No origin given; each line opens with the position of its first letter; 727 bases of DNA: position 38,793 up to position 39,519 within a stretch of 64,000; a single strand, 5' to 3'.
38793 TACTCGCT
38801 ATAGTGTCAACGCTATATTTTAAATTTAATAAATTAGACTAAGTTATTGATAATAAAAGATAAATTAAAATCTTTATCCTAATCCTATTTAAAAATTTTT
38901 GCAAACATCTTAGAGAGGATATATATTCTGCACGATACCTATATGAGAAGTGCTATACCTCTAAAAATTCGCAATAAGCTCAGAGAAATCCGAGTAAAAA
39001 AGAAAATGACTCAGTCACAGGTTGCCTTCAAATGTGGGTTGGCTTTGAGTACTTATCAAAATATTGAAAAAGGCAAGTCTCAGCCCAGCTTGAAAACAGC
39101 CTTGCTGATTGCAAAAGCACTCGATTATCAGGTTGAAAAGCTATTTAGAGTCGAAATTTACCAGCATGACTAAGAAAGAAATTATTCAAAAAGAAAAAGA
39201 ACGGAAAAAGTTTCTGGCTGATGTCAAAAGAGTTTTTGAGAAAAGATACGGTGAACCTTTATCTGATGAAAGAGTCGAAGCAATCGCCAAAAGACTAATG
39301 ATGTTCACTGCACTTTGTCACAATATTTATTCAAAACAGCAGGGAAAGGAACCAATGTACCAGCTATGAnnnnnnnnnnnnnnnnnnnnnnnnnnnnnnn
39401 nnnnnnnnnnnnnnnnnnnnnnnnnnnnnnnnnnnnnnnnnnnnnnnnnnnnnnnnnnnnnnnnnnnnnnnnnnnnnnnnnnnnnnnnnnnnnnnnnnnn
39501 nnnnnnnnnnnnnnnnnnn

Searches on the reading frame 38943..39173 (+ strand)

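Call 3: search_protein_families(library=pfam, proteins=[window:38943-39173:+], max_evalue=0.01)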
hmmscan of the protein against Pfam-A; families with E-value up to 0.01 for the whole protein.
window:38943-39173:+ (76 aa): 5 families
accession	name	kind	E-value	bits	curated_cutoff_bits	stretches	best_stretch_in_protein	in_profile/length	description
PF01381.28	HTH_3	-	2.8e-16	59.7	23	1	13-66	1-54/55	Helix-turn-helix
PF12844.13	HTH_19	-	7.1e-08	32.7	30.2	1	12-69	3-60/64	Helix-turn-helix domain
PF13443.12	HTH_26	-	5.5e-07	30.2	22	1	12-69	1-59/63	Cro/C1-type HTH DNA-binding domain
PF13560.12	HTH_31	-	3.5e-06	27.6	27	1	12-61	5-55/64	Helix-turn-helix domain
PF13693.12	HTH_35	-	0.00083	19.7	25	1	19-68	13-59/75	Winged helix-turn-helix DNA-binding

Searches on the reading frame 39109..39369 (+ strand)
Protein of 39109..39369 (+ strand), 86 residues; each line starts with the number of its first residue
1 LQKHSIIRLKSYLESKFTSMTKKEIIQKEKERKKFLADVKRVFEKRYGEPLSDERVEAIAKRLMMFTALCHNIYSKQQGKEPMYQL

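Call 3: search_protein_families(library=pfam, proteins=[window:39109-39369:+], max_evalue=0.01)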
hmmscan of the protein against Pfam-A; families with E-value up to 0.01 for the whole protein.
window:39109-39369:+ (86 aa): 1 family
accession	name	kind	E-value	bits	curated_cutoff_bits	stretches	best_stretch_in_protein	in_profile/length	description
PF07739.18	TipAS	-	0.0077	17.2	23.8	1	14-70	19-73/117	TipAS antibiotic-recognition domain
